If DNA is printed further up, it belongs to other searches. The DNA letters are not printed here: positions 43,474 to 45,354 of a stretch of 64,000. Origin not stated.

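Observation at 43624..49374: Sigma-54-controlled NuoE/NuoF/FeS electron-input module paired with a stand-alone GltB-type FMN protein instead of a hydrogenase or formate dehydrogenase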

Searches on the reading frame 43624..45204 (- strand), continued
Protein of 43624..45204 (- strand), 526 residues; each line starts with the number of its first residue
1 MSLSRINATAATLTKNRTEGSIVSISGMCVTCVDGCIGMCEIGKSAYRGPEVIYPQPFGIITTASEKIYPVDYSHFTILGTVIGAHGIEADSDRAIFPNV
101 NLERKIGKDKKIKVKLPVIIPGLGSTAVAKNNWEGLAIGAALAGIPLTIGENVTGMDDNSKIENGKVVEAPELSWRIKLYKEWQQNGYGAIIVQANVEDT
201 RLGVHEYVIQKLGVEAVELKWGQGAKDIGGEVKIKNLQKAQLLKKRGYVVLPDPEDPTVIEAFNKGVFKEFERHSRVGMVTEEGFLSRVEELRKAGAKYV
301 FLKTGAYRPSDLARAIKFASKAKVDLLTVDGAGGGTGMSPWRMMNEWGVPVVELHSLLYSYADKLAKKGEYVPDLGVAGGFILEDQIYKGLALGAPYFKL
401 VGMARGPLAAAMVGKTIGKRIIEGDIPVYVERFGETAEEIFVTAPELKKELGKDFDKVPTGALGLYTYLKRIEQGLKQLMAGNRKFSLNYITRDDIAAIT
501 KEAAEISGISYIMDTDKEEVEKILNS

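Call 38: search_protein_representatives(protein=window:43624-45204:-)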
Query: 526 residues. Proteins with E-value up to 0.001 (for the whole library): 1108; up to 1e-10: 656; up to 1e-30: 189. The best 150 are listed.
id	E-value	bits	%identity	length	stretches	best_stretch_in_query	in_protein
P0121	3.0e-184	629.9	57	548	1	24-525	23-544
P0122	4.0e-169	580.1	52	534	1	1-526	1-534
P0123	6.0e-153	526.7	53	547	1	4-508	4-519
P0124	2.3e-152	524.7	51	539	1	4-525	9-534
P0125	3.4e-149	514.3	49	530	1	21-524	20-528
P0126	8.9e-144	496.4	48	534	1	8-524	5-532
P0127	1.0e-136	473.1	48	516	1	9-512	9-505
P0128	5.8e-127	440.9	67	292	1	4-291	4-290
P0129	1.3e-123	429.8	46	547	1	25-525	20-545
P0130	1.4e-122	426.5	53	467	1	8-370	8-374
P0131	5.3e-119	414.7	45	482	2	283-524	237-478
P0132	3.2e-114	398.9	41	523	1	11-525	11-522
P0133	1.3e-109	383.7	57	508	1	20-350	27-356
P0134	2.4e-107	376.2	54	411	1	89-417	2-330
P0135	6.8e-103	361.5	54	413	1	116-419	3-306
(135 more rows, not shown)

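Call 41: search_solved_structures(query=A1, max_evalue=1, show_alignments=3)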
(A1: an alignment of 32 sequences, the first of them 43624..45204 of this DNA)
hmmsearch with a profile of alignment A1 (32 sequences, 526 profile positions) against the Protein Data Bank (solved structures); distinct sequences matched with E-value up to 1: 25.
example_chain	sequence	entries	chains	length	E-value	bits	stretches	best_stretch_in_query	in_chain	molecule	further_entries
7osv_A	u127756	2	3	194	3.4e-07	32.2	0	278-320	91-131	DeNovoTIM6-SB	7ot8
7p12_A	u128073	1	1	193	6.8e-07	31.2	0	278-308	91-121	DeNovoTIM13-SB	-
6yqx_A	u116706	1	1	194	7e-07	31.2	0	278-308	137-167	de novo designed TIM barrel DeNovoTIM13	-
7mcc_A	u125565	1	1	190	7.7e-07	31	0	284-321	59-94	AI-designed TIM-barrel F2C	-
7smj_A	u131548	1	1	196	8.9e-07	30.8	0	284-321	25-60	AI-designed TIM-barrel F2N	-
6z2i_A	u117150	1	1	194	1.5e-06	30.1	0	278-320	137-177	de novo designed TIM barrel DeNovoTIM6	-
6wvs_A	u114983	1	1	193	2.9e-05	25.8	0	278-303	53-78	DeNovoTIM15 hyperstable de novo TIM barrel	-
9qup_A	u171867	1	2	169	0.004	18.8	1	280-331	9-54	TFD-EE MPNN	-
7osu_A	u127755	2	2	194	0.0051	18.4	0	277-306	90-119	sTIM11noCys-SB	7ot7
6wxo_A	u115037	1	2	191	0.007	18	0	274-305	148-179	TFD-HE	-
9qul_A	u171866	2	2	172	0.0071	17.9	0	274-307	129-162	TFD-EH T87E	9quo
9quc_A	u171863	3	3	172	0.0073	17.9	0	274-307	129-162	TFD-EH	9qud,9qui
6wxp_A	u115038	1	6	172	0.0093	17.6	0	274-305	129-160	TFD-EE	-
6zv9_A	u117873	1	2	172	0.012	17.2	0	274-305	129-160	TFD-EE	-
9tzd_A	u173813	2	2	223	0.061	14.9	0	275-308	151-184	KempTIM1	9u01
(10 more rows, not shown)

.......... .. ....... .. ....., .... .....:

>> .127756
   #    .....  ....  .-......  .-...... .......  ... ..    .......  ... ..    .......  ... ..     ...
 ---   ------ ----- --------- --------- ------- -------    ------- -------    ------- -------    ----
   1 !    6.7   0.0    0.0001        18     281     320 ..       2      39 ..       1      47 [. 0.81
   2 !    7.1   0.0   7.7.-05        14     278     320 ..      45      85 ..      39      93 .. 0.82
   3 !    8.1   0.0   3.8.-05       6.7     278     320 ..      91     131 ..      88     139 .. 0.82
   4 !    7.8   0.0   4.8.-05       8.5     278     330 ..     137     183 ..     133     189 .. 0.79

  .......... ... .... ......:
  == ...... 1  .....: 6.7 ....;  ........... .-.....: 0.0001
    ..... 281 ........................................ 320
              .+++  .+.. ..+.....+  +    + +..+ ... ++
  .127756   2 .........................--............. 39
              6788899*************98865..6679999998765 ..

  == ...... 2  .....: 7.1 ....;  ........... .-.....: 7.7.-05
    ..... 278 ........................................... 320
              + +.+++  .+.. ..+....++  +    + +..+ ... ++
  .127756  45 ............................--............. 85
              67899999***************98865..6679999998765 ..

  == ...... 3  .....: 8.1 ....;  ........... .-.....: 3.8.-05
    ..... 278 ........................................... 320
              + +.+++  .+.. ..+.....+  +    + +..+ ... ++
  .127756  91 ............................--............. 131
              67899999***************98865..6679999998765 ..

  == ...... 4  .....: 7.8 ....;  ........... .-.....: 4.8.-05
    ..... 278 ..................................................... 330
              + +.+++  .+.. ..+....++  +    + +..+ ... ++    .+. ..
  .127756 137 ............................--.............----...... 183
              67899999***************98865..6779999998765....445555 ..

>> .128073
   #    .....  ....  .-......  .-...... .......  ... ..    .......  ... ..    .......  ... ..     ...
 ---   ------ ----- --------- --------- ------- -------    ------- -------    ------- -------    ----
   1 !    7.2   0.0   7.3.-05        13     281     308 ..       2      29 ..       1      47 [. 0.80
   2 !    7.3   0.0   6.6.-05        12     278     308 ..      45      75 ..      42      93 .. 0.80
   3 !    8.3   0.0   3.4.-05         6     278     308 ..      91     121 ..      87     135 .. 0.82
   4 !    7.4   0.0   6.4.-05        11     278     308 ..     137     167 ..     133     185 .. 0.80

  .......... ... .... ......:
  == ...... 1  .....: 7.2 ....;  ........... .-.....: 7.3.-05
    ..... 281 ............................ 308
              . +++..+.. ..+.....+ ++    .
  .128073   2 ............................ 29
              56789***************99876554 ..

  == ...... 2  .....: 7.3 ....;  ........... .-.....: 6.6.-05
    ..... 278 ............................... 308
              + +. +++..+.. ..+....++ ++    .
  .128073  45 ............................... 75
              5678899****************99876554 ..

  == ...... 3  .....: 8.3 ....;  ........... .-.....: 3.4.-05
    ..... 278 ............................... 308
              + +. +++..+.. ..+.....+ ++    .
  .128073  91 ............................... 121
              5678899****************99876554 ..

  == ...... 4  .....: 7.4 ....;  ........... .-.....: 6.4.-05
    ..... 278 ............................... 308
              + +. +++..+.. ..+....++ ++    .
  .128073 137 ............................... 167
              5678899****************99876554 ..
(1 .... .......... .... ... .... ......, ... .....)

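Call 49: predict_structure(alignment_id=A1)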
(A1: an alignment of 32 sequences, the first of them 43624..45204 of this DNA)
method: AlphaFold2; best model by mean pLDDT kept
length: 526 residues; sequences in the alignment: 32
mean_pLDDT: 87.0   pTM: 0.88
mean pLDDT of the five models: 87.0, 85.3, 85.0, 83.7, 80.5
residues with pLDDT >= 90: 361; 70-90: 90; 50-70: 34; < 50: 41
segments of 3 or more residues with pLDDT < 50: 1-26, 58-66
pLDDT, mean of each block of 10 residues (from residue 1): 31 34 48 68 89 60 54 90 90 93 95 97 84 96 97 91 94 97 95 94 97 97 57 87 91 95 92 84 97 98 89 97 96 63 66 95 98 93 91 98 91 95 91 93 96 96 98 96 96 97 96 94 96
secondary structure, 60 per line:
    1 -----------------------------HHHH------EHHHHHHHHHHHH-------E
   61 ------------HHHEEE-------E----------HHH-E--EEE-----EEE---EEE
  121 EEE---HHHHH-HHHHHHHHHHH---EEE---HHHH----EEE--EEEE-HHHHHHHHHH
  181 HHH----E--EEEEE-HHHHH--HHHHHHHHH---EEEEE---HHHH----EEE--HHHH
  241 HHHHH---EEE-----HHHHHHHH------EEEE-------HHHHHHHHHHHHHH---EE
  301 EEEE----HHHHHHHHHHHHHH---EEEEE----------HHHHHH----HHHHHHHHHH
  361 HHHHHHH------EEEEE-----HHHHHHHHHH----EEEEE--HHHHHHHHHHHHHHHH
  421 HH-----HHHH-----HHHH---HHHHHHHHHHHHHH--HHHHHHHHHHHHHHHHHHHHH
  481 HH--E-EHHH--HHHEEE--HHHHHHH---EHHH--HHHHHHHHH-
elements in order: H30-33 H41-52 E76-78 E104-106 E112-114 E118-123 H127-131 H133-143 E147-149 H153-156 E161-163 E166-169 H171-183 E191-195 H197-201 H204-212 E216-220 H224-227 E232-234 H237-245 E249-251 H257-264 E271-274 H282-295 E299-304 H309-322 E326-330 H341-346 H351-367 E374-378 H384-393 E398-402 H405-422 H428-431 H437-440 H444-457 H460-482 E496-498 H501-507 H517-525

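Call 52: fold_search(model_id=the predicted structure, library=pdb)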
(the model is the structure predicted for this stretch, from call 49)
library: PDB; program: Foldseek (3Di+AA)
matches with E <= 10: 1499; with E <= 0.001: 273
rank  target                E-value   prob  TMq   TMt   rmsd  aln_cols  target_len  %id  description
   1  1p0n_A                1.6e-10  1.00  0.44  0.72   6.6       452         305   14  IPP:DMAPP isomerase type II, FMN complex (released 2003-06-17)
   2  1p0k_B                2.7e-10  1.00  0.44  0.71   6.8       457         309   14  IPP:DMAPP isomerase type II apo structure (released 2003-06-17)
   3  1p0k_A                4.4e-10  1.00  0.43  0.70   6.8       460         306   14  IPP:DMAPP isomerase type II apo structure (released 2003-06-17)
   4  6a3t                  6.0e-10  1.00  0.43  0.65   8.9       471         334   13  The crystal structure of Mandelate oxidase R163L with 2-hydroxy-phenylacetamide (released 2019-06-19)
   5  1szf_A                6.4e-10  1.00  0.44  0.56   6.9       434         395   13  A198G:L230A mutant flavocytochrome b2 with pyruvate bound (released 2004-07-27)
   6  1ldc_B                1.0e-09  1.00  0.44  0.59   8.5       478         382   13  X-RAY STRUCTURE OF TWO COMPLEXES OF THE Y143F FLAVOCYTOCHROME B2 MUTANT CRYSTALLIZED IN THE PRESENCE OF LACTATE OR PHE (released 1995-07-10)
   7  1szf_B                1.4e-09  1.00  0.45  0.60   6.2       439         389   12  A198G:L230A mutant flavocytochrome b2 with pyruvate bound (released 2004-07-27)
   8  1al8                  1.8e-09  1.00  0.44  0.65   7.5       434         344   15  THREE-DIMENSIONAL STRUCTURE OF GLYCOLATE OXIDASE WITH BOUND ACTIVE-SITE INHIBITORS (released 1997-09-17)
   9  5zzx                  1.8e-09  1.00  0.44  0.66   9.6       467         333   14  The crystal structure of Mandelate oxidase mutant Y128F with (R)-mandelic acid (released 2019-06-19)
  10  1szg_A                2.0e-09  1.00  0.43  0.56   6.8       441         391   12  A198G:L230A flavocytochrome b2 with sulfite bound (released 2004-07-27)
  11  6a1m                  2.6e-09  1.00  0.43  0.66   8.5       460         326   13  Mandelate oxidase mutant-Y128F with 5-deazariboflavin mononucleotide and benzoylformic acid (released 2019-06-19)
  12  5zbm_B                2.6e-09  1.00  0.43  0.62  10.0       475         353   13  Structure of glycolate oxidase containing FMN from Nicotiana benthamiana (released 2018-12-26)
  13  1p0n_B                2.7e-09  1.00  0.45  0.72   6.6       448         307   15  IPP:DMAPP isomerase type II, FMN complex (released 2003-06-17)
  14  7f20_A                2.7e-09  1.00  0.42  0.58   8.3       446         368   13  L-lactate oxidase with L-lactate (released 2022-03-23)
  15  6a1n                  2.9e-09  1.00  0.42  0.64   6.9       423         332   14  Mandelate oxidase mutant-Y128F with (2R,3S)-3-fluoro-2-hydroxy-3-phenylpropanoic acid (released 2019-06-19)
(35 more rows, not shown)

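Call 66: find_encoding_contigs(protein=P0122, flank=8000, max_places=3)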
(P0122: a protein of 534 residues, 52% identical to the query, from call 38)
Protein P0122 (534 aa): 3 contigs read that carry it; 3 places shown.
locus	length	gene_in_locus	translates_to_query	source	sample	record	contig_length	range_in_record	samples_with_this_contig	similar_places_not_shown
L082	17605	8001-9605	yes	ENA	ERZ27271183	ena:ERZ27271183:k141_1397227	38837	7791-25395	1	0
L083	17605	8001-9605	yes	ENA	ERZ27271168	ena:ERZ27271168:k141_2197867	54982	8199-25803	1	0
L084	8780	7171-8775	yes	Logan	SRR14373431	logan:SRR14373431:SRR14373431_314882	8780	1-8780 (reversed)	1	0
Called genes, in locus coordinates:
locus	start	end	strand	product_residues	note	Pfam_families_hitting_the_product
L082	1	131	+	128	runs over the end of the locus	PF04993:TfoX_N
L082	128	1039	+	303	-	PF02678:Pirin, PF05726:Pirin_C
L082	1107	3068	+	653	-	PF00724:Oxidored_FMN, PF00890:FAD_binding_2, PF03486:HI0933_like (weak), PF07992:Pyr_redox_2, PF12831:FAD_oxidored, PF13450:NAD_binding_8 (weak), PF13738:Pyr_redox_3, PF00070:Pyr_redox, +4 more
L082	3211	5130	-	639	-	PF00111:Fer2, PF17650:RACo_linker, PF17651:Raco_middle, PF14574:RACo_C_ter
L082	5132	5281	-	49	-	-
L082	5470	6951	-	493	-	PF00370:FGGY_N, PF02782:FGGY_C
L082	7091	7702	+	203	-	PF00561:Abhydrolase_1, PF12146:Hydrolase_4, PF12697:Abhydrolase_6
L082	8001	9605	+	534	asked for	PF01645:Glu_synthase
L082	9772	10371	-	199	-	-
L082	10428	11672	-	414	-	PF00933:Glyco_hydro_3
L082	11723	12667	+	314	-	PF01149:Fapy_DNA_glyco, PF06831:H2TH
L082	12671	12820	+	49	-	-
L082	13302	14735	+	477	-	PF02310:B12-binding (weak), PF04055:Radical_SAM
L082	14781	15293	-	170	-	PF09719:C_GCAxxG_C_C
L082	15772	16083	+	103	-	-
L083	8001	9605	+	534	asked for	PF01645:Glu_synthase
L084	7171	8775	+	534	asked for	PF01645:Glu_synthase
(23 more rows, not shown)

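Call 67: find_encoding_contigs(protein=P0125, flank=8000, max_places=3)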
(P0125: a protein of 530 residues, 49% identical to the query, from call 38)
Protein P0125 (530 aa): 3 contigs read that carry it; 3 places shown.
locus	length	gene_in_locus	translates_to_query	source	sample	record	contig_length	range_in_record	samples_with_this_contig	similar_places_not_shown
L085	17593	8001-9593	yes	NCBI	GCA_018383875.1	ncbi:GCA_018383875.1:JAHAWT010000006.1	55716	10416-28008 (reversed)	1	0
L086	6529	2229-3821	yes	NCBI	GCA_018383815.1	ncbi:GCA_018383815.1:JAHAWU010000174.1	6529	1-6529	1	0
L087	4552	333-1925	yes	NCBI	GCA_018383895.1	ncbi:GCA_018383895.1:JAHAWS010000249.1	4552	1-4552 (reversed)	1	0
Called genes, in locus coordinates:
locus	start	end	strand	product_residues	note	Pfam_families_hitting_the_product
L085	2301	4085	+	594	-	PF00009:GTP_EFTU, PF01926:MMR_HSR1 (weak), PF11987:IF-2, PF14578:GTP_EFTU_D4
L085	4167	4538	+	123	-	PF01092:Ribosomal_S6e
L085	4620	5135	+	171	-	PF01927:Mut7-C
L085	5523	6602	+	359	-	-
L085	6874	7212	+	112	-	-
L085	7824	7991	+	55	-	-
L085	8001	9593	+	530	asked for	PF01645:Glu_synthase (weak)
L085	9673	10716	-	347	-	-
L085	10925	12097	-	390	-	-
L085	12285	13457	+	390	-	PF13237:Fer4_10 (weak), PF02754:CCG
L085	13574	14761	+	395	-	PF00108:Thiolase_N, PF00109:ketoacyl-synt (faint), PF22691:Thiolase_C_1, PF02803:Thiolase_C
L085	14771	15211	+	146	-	PF12172:zf-ChsH2, PF01796:OB_ChsH2_C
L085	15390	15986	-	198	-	PF00857:Isochorismatase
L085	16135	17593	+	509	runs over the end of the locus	PF09861:Lar_N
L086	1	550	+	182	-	?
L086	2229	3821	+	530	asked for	PF01645:Glu_synthase (weak)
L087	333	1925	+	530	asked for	PF01645:Glu_synthase (weak)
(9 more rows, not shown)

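Call 68: find_encoding_contigs(protein=P0002, flank=10000, max_places=3)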
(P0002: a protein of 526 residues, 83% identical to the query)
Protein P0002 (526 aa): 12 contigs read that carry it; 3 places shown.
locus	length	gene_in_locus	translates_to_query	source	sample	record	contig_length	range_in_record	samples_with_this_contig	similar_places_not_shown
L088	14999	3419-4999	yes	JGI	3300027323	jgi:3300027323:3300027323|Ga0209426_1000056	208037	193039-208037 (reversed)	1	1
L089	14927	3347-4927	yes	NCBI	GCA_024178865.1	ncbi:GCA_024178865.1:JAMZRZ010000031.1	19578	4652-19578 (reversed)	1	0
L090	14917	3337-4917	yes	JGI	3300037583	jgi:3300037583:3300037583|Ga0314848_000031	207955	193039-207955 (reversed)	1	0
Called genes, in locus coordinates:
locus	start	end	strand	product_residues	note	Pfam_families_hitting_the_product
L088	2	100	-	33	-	?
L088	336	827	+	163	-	PF01257:2Fe-2S_thioredx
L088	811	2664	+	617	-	PF01257:2Fe-2S_thioredx (weak), PF01512:Complex1_51K, PF10531:SLBB (weak), PF10589:NADH_4Fe-4S, PF12838:Fer4_7, PF13187:Fer4_9, PF13237:Fer4_10, PF00037:Fer4, +5 more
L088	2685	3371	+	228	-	PF00111:Fer2 (weak), PF13510:Fer2_4, PF12838:Fer4_7 (weak)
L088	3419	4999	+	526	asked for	PF01645:Glu_synthase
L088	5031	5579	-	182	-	PF00072:Response_reg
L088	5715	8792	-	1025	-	PF00873:ACR_tran, PF02355:SecD_SecF_C (faint), PF03176:MMPL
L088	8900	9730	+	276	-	-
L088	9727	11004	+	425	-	PF10923:BrxC_BrxD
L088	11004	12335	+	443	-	PF10923:BrxC_BrxD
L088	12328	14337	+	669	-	PF00270:DEAD, PF00271:Helicase_C, PF22590:Cas3-like_C_2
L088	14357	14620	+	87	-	-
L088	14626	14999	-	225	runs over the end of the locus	PF07758:DUF1614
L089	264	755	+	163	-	PF01257:2Fe-2S_thioredx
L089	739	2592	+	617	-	PF01257:2Fe-2S_thioredx (weak), PF01512:Complex1_51K, PF10531:SLBB (weak), PF10589:NADH_4Fe-4S, PF12838:Fer4_7, PF13187:Fer4_9, PF13237:Fer4_10, PF00037:Fer4, +5 more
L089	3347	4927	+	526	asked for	PF01645:Glu_synthase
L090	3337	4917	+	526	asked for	PF01645:Glu_synthase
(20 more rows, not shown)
